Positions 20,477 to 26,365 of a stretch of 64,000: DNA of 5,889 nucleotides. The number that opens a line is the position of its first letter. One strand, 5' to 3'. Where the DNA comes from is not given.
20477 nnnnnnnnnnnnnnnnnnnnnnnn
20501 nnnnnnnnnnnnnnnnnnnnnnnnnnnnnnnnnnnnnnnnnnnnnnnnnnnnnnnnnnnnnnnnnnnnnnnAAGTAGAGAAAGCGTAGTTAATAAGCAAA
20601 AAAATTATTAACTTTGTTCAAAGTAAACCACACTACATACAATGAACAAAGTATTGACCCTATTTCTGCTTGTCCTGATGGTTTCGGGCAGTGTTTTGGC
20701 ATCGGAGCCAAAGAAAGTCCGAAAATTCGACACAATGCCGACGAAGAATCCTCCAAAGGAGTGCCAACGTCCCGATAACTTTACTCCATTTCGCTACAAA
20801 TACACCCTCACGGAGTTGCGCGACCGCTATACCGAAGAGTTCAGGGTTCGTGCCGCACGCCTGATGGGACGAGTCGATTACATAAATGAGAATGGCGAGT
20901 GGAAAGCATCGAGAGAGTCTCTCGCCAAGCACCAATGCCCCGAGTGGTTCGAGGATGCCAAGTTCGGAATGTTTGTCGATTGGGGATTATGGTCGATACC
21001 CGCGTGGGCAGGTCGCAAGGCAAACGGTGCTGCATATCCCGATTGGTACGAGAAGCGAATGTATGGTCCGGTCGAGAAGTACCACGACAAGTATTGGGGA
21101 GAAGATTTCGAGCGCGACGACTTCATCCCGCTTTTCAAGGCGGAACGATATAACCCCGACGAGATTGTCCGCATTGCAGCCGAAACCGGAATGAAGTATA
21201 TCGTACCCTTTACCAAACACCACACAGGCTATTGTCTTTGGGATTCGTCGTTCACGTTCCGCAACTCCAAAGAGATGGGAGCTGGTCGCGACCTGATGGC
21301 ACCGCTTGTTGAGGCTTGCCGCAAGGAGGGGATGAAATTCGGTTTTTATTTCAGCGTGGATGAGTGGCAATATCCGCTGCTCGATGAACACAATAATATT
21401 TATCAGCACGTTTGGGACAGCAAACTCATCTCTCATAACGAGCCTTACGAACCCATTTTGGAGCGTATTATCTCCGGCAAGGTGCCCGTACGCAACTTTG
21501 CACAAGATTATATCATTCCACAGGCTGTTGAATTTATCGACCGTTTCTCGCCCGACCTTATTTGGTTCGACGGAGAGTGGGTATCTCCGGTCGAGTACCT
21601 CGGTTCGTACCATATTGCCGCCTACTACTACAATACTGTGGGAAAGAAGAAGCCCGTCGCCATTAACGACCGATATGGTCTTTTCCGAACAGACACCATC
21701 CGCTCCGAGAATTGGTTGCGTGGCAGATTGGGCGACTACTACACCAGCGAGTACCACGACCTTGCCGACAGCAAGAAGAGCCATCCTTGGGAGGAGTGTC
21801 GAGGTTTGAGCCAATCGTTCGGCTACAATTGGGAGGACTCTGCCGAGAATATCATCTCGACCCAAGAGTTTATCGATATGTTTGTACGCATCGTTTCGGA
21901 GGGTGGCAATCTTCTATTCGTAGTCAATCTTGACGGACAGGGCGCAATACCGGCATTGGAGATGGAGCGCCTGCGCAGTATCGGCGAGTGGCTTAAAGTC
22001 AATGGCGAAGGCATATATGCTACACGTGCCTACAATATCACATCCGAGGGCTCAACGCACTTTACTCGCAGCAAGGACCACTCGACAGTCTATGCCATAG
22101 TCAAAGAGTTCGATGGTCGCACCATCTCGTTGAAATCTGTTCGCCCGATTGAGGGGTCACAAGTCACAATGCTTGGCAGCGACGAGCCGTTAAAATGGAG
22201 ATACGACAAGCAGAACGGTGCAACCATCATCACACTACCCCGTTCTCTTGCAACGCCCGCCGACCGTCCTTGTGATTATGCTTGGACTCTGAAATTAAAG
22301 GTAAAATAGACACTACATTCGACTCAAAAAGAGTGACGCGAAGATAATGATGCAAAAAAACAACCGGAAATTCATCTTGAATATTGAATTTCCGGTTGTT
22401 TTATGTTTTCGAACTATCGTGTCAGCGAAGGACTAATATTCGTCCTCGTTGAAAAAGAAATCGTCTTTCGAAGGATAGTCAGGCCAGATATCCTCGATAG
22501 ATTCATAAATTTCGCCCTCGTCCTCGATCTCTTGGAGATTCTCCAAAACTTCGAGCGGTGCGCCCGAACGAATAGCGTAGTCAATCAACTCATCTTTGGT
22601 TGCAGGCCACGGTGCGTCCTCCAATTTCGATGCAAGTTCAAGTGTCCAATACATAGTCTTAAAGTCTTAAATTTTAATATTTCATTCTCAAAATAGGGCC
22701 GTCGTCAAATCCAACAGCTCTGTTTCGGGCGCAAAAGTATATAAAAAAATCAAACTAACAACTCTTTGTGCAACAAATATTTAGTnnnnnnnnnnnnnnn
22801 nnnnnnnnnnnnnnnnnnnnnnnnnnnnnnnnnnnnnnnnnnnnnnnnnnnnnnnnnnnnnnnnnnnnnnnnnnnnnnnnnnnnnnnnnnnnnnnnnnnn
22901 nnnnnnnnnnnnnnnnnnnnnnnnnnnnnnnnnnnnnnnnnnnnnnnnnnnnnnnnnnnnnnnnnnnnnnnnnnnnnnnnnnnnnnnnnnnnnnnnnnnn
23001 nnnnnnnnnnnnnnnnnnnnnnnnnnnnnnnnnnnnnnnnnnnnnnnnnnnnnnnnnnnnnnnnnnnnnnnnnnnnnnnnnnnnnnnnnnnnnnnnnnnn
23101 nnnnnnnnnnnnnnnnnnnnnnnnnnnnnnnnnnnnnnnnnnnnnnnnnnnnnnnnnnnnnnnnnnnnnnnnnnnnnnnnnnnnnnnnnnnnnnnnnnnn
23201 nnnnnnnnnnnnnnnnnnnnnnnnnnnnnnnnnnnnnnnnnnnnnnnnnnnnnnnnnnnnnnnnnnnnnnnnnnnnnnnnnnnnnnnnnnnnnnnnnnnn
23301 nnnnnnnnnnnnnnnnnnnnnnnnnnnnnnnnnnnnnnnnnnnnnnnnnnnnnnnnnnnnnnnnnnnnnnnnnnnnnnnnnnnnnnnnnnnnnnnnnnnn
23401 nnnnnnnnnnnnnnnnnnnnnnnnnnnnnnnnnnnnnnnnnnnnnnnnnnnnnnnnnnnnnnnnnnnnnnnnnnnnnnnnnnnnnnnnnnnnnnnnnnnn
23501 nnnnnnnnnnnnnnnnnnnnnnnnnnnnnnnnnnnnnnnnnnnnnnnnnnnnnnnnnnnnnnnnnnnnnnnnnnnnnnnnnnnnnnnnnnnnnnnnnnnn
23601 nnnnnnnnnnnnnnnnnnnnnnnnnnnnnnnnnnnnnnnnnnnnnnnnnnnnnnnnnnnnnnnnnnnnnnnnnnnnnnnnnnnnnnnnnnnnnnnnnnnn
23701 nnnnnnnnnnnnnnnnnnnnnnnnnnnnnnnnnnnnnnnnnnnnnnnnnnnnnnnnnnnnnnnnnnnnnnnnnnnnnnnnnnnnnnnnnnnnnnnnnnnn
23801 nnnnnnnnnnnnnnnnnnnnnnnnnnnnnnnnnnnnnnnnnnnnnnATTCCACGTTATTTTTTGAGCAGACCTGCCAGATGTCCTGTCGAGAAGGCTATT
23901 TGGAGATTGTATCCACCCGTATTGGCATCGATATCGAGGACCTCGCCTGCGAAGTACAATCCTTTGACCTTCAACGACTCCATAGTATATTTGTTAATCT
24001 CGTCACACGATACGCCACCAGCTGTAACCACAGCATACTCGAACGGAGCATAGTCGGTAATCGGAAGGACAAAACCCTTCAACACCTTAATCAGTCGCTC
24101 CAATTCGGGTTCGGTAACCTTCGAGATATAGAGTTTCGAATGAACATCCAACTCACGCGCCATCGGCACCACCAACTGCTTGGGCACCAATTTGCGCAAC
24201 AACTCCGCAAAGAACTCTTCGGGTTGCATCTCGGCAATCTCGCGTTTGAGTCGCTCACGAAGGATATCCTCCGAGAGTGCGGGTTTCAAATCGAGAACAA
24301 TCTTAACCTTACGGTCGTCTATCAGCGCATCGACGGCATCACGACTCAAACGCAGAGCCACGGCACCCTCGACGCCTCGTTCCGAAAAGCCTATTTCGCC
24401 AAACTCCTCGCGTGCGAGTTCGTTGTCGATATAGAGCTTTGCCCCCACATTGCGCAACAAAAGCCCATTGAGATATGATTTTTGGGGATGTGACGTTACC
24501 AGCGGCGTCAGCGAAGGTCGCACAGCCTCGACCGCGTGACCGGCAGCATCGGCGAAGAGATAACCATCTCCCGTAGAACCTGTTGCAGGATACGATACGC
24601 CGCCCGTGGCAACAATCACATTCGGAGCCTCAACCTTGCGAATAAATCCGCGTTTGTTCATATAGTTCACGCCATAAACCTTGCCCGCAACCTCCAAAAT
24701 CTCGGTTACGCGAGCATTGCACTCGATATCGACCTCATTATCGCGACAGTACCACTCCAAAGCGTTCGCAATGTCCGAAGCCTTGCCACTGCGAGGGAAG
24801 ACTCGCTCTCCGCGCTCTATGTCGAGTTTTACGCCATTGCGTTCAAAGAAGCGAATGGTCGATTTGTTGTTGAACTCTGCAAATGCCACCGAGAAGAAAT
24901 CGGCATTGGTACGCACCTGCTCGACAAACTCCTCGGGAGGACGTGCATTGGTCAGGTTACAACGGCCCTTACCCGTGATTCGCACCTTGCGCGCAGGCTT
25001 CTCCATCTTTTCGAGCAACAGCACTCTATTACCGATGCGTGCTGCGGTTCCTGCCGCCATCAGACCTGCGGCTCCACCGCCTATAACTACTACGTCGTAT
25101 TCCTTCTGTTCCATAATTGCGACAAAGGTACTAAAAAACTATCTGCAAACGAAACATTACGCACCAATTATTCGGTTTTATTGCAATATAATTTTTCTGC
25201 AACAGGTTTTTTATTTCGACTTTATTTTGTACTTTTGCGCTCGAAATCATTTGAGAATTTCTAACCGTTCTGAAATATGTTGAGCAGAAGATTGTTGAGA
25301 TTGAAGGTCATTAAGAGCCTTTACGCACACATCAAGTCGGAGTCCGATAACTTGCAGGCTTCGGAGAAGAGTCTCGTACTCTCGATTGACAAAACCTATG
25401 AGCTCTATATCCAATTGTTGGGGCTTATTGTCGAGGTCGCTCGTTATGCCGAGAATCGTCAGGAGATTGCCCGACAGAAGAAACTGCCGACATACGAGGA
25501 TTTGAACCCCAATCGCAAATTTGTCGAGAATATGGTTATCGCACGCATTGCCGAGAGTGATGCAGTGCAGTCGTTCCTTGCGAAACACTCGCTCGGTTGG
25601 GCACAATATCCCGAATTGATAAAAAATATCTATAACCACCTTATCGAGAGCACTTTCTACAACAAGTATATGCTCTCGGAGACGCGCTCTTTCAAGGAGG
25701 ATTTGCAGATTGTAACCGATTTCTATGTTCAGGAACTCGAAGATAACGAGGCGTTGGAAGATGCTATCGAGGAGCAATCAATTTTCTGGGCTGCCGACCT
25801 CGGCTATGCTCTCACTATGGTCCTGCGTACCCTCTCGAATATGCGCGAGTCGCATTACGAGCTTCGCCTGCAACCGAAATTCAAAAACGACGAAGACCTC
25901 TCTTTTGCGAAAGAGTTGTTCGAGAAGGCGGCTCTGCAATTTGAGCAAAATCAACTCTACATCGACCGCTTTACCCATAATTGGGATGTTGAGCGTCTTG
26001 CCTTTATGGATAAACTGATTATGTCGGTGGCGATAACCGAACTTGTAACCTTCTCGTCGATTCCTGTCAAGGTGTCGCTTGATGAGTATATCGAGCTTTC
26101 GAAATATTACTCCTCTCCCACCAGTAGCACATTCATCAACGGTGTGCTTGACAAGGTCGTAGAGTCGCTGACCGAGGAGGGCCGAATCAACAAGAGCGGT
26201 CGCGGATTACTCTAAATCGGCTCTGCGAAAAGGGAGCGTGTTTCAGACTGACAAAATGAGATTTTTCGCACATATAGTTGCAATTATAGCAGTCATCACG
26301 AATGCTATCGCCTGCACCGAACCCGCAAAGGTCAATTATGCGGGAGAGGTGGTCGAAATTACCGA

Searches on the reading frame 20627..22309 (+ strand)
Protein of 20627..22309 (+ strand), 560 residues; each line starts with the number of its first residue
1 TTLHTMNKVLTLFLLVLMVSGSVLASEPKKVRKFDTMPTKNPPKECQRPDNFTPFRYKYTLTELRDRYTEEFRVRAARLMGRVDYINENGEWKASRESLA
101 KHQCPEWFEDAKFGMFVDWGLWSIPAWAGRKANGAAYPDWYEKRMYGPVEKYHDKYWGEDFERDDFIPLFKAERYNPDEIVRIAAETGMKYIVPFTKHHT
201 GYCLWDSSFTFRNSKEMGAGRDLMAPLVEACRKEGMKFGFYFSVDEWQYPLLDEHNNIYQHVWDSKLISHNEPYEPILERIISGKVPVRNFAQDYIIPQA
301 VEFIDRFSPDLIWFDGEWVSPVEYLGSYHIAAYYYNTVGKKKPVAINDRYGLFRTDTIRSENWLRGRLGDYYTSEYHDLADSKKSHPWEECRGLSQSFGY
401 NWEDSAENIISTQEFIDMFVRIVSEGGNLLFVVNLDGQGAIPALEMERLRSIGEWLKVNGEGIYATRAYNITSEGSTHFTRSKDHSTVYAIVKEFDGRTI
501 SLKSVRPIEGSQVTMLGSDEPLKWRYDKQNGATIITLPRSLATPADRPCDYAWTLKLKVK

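Call 69: search_protein_families(library=pfam, proteins=[window:20627-22309:+], max_evalue=0.001)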
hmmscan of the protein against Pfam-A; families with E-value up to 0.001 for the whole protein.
window:20627-22309:+ (560 aa): 4 families
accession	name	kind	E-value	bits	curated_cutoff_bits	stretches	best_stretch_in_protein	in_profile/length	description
PF01120.23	Alpha_L_fucos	-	4e-88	296.6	25.2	1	87-461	9-345/345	Alpha-L-fucosidase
PF16757.11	Fucosidase_C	-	2e-11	44.8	25.6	1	474-558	6-88/88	Alpha-L-fucosidase C-terminal domain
PF14871.12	GHL6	-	1.1e-06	29.3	35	1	177-314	2-130/132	Hypothetical glycosyl hydrolase 6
PF02638.21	GHL10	-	0.00087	18.9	27.9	0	197-358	40-205/311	Glycosyl hydrolase-like 10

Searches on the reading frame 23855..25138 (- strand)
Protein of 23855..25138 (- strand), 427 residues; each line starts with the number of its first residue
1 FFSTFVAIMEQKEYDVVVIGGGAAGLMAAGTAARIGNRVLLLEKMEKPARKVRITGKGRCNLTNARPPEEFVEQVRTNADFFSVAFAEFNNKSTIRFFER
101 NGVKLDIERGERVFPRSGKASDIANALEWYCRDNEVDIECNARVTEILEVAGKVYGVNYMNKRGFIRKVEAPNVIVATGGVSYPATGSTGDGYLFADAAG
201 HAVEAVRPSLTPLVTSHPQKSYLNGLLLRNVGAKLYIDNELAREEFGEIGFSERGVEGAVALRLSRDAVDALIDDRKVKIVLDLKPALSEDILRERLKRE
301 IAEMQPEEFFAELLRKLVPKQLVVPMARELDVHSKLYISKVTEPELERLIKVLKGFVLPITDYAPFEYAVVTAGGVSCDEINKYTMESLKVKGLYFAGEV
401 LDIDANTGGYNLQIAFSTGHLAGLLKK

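Call 69: search_protein_families(library=pfam, proteins=[window:23855-25138:-], max_evalue=0.001)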
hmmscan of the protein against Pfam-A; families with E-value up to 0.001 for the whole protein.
window:23855-25138:- (427 aa): 13 families
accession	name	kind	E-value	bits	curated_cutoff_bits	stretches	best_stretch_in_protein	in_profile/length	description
PF03486.20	HI0933_like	-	2.1e-82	276.7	50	1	15-423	2-242/244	HI0933-like protein Rossmann domain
PF22780.1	HI0933_like_1st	-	2.5e-22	79.9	27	1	207-371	1-165/165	HI0933-like protein barrel and H2TH domain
PF00890.30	FAD_binding_2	-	2.8e-13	50.3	20.4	1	15-401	1-399/414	FAD binding domain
PF07992.20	Pyr_redox_2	-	2.6e-09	37.4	26.1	1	14-180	1-109/291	Pyridine nucleotide-disulphide oxidoreductase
PF01266.30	DAO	-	6.7e-09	36.2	27.9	1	15-49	1-35/353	FAD dependent oxidoreductase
PF12831.13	FAD_oxidored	-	3.9e-08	33.4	27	1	15-179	1-145/416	FAD dependent oxidoreductase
PF00070.33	Pyr_redox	-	5.5e-08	33.7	22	1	16-50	2-36/82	Pyridine nucleotide-disulphide oxidoreductase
PF01134.28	GIDA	-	3.3e-07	30.2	22.1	1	15-52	1-32/391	Glucose inhibited division protein A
PF01262.27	AlaDh_PNT_C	-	2.8e-06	27.4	23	1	14-75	29-90/214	Alanine dehydrogenase/PNT, C-terminal domain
PF01494.25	FAD_binding_3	-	3.7e-06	26.9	22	1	13-53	1-41/349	FAD binding domain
PF13738.12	Pyr_redox_3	-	4.7e-06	26.5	30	0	17-45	1-30/305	Pyridine nucleotide-disulphide oxidoreductase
PF13450.12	NAD_binding_8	-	0.00028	21.6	21.9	1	18-48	1-31/68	NAD(P)-binding Rossmann-like domain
PF05834.18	Lycopene_cycl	-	0.00052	19.6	23.4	0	15-49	1-37/380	Lycopene cyclase protein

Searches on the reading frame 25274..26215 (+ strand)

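Call 69: search_protein_families(library=pfam, proteins=[window:25274-26215:+], max_evalue=0.001)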
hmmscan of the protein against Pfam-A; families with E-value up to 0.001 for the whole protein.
window:25274-26215:+ (313 aa): 1 family
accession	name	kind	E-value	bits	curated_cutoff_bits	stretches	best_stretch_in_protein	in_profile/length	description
PF01029.23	NusB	-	3.2e-19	70.1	23.1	1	197-296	32-132/133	NusB family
